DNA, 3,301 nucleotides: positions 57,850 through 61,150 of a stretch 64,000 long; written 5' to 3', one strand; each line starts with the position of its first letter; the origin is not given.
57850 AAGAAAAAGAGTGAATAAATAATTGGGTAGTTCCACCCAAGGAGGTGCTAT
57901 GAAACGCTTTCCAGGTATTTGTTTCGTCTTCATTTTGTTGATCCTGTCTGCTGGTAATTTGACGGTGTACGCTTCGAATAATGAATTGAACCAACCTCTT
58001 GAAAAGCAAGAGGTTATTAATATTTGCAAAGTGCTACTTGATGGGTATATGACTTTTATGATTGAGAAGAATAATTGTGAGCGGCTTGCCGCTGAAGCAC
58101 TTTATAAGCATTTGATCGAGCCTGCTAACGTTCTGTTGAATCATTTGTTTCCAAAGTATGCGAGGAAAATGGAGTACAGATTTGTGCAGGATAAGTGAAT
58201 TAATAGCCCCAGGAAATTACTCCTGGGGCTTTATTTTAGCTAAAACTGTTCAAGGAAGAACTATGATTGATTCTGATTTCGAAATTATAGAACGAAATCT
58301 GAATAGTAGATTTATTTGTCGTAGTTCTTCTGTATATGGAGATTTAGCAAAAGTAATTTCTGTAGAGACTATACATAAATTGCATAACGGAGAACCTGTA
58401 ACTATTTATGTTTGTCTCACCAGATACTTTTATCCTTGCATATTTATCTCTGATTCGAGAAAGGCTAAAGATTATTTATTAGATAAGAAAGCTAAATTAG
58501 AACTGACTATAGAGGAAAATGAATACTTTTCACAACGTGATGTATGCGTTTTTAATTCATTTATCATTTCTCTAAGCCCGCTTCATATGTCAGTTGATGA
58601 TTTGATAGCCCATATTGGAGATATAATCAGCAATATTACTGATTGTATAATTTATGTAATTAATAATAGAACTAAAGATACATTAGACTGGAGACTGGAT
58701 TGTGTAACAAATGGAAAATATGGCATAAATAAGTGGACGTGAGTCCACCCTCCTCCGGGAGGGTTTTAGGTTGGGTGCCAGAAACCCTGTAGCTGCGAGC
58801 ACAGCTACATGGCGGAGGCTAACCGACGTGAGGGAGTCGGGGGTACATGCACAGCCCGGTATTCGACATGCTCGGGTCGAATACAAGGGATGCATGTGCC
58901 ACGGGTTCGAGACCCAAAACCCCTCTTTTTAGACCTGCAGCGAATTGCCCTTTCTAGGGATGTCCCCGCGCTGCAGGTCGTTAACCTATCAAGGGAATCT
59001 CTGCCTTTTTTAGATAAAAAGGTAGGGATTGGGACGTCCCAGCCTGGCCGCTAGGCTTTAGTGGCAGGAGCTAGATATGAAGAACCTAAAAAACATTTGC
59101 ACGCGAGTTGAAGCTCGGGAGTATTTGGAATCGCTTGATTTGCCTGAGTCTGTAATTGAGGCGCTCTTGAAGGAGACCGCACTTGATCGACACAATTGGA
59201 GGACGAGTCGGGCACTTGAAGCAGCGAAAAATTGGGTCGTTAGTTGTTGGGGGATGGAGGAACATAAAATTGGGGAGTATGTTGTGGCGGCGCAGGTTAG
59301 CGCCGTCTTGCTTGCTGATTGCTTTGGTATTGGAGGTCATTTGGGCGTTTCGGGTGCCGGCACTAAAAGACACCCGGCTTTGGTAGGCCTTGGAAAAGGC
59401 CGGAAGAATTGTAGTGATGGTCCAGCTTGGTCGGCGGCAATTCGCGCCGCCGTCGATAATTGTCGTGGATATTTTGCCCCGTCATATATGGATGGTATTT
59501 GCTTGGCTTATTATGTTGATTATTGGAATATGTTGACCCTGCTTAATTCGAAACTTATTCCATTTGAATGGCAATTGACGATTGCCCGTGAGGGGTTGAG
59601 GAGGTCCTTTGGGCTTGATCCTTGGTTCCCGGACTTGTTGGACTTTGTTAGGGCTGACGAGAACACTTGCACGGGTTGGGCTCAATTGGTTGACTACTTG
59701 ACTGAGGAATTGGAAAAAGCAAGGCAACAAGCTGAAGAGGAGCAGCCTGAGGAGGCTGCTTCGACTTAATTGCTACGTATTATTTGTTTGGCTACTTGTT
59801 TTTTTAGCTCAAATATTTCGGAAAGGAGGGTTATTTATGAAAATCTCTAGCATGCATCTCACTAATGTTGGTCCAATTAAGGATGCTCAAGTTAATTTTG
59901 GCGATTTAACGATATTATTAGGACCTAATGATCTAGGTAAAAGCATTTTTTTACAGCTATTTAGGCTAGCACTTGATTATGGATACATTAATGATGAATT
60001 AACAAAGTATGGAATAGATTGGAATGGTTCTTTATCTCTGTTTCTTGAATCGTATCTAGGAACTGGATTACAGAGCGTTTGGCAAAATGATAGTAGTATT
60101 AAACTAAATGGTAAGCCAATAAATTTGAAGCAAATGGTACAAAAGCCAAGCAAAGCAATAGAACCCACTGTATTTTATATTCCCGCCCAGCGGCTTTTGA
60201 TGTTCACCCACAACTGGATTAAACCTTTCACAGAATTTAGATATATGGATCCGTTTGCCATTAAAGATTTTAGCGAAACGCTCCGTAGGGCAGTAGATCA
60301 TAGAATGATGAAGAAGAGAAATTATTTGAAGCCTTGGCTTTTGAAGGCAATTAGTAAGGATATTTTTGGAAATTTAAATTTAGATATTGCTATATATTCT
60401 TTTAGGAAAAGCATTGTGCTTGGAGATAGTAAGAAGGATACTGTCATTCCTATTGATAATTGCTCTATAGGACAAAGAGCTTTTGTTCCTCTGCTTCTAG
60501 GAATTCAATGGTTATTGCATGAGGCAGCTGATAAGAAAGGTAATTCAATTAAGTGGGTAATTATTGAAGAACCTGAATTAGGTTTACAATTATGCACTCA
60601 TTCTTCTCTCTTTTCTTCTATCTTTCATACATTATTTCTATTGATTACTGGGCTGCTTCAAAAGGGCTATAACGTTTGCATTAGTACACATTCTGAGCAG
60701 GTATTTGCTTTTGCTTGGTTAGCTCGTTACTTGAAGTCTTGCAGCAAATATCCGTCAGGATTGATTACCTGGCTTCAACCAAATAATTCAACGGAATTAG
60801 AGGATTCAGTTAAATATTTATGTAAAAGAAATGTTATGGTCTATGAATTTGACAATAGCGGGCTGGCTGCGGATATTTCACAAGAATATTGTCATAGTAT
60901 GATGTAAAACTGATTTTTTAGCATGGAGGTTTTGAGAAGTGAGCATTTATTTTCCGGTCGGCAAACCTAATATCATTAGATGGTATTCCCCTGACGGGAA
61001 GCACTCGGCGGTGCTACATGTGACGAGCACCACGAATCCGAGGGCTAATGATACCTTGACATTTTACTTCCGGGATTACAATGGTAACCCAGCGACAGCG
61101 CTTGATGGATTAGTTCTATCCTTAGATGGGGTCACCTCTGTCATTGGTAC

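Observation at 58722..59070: ~320-nt highly structured candidate ncRNA behind a phage promoter motif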

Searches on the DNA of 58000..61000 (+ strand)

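Call 10: search_dna_similar(query=window:58000-61000:+, collection=phages, mode=distant)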
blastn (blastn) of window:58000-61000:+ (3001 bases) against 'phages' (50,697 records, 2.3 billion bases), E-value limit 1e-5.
No match.

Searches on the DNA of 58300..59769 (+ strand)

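Call 5: search_rna_families(source=window, start=58300, end=59500, threshold=evalue, max_evalue=10, show_alignments=4)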
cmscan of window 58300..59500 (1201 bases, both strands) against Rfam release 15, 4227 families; matches with E-value up to 10: 4.
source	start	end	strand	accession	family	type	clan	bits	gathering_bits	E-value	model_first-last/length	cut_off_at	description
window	58996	59030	+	RF04239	mir-4679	Gene; miRNA;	-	20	88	0.91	21-55/75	no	mir-4679 microRNA precursor family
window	58469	58501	+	RF02925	6A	Gene; sRNA;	-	17.5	41.2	4.1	1-52/52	no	6A RNA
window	58557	58666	-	RF03105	RAGATH-7-assoc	Gene; sRNA;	-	16.8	88.5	5.4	1-131/131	no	RAGATH-7-assoc RNA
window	58499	58595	-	RF03432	mir-7331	Gene; miRNA;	-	16.5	100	3.5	1-68/68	no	mir-7331 microRNA precursor family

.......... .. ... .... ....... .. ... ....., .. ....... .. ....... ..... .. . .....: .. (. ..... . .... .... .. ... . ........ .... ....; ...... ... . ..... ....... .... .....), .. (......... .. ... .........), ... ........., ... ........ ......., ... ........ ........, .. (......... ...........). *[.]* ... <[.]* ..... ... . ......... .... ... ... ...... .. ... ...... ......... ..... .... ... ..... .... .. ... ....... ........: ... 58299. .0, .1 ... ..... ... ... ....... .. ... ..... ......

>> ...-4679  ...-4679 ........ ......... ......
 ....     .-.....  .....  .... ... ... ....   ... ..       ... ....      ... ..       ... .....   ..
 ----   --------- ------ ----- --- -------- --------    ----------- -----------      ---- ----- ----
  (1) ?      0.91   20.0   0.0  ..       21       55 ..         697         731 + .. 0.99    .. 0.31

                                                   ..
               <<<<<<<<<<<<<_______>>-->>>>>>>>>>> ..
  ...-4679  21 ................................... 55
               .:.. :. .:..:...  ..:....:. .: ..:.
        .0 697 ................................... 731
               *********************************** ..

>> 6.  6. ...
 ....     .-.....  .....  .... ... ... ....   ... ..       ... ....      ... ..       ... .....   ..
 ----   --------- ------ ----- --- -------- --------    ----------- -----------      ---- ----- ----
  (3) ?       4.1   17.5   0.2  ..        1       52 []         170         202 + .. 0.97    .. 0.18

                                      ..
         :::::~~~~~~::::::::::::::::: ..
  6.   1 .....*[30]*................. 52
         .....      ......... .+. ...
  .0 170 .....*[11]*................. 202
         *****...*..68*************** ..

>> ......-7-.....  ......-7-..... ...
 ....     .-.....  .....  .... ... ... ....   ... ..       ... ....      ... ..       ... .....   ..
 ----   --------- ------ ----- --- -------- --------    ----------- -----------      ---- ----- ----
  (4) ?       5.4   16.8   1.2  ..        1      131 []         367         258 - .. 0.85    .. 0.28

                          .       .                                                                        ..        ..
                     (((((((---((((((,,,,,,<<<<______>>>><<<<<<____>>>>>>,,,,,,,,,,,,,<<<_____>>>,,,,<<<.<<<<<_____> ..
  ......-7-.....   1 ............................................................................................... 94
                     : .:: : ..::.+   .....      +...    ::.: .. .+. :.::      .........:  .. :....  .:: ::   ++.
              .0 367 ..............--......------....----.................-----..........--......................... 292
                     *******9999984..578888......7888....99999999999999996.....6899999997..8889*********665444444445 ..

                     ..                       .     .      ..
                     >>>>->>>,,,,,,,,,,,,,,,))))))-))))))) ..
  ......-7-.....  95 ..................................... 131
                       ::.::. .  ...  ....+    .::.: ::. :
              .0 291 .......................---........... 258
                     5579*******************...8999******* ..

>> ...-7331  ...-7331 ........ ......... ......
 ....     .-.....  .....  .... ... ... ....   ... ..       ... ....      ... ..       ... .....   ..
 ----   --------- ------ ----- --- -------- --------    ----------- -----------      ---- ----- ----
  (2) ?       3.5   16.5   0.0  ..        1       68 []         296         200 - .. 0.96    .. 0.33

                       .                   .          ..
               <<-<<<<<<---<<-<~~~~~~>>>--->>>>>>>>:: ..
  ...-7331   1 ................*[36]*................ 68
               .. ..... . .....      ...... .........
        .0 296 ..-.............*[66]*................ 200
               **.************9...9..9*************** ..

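Call 71: build_rna_model(alignment_id=A6, structure=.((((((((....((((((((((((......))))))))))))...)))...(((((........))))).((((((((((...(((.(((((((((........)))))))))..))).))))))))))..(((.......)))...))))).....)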
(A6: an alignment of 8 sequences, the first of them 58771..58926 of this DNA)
Model R1 built from alignment A6 (8 sequences, 158 columns); structure: as given.
model positions 157; base pairs 50; branch points 3; effective number of sequences 0.69; information 0.591 bits per position. Calibrated on 0.2 Mb of random sequence (short: E-values are rough).
structure used (alignment columns):
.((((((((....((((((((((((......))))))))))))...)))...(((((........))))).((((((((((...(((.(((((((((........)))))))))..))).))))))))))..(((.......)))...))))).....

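Call 98: search_rna_families(sources=[L001, L007, L008, L009, L013, L016, L015], threshold=evalue, max_evalue=5)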
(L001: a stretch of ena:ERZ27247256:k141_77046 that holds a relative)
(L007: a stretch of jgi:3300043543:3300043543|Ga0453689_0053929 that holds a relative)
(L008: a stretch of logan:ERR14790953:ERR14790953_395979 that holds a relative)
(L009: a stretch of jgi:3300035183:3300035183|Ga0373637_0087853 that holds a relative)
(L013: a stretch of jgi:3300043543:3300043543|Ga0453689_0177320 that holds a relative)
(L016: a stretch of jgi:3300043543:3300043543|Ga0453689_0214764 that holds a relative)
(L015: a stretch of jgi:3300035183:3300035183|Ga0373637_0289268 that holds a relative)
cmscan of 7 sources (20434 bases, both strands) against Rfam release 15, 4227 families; matches with E-value up to 5: 8.
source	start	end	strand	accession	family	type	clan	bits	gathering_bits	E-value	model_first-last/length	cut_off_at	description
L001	6288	6355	-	RF00078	MicA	Gene; sRNA;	-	28.6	41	0.87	1-75/75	no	MicA sRNA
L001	6038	6114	+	RF03568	mir-3204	Gene; miRNA;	-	25.3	90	0.29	1-75/75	no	mir-3204 microRNA precursor family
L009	449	548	+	RF00514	His_leader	Cis-reg; leader;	-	23.8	49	4.1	1-126/126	no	Histidine operon leader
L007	2231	2344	+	RF00021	Spot_42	Gene; sRNA;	-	22.1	80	2.5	1-115/115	no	Spot 42 RNA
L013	35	103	+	RF00021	Spot_42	Gene; sRNA;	-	21.1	80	4.3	1-115/115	no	Spot 42 RNA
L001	6025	6083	+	RF04308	HCV_SL2531-SL2549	Cis-reg;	-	19.4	56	4.8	1-72/72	no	Hepatitis C virus stem-loop SL2531 and SL2549AU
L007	1109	1137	+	RF02505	Atu_L6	Gene; sRNA;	-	18.2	100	4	82-110/124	no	Rhizobiales sRNA Atu_L6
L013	1057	1100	+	RF01123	sR35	Gene; snRNA; snoRNA; CD-box;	-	17.2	60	2.8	1-57/57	no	Small nucleolar RNA sR35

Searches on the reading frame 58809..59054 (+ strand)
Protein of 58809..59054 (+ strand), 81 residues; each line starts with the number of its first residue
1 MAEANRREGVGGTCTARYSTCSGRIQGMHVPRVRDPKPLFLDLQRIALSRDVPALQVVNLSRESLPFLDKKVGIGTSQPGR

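Call 11: search_protein_families(library=pfam, proteins=[window:58809-59054:+], max_evalue=0.1)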
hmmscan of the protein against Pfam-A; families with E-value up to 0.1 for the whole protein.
window:58809-59054:+ (81 aa): 0 families

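Call 91: find_homologous_proteins(query=window:58809-59054:+, max_evalue=0.01)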
Query window:58809-59054:+ (81 aa): 2 proteins with E <= 0.01 among 3 candidates. Only proteins of 44 to 142 residues were searched: fused or split forms outside these lengths cannot appear, so this answer is no evidence that the protein stands alone or is whole; find_related_loci, which searches DNA, has no such limit.
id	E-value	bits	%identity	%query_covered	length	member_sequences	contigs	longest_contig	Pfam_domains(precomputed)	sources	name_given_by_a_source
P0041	1.3e-46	173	100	100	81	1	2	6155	-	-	-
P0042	7.7e-9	53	91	42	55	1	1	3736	-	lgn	-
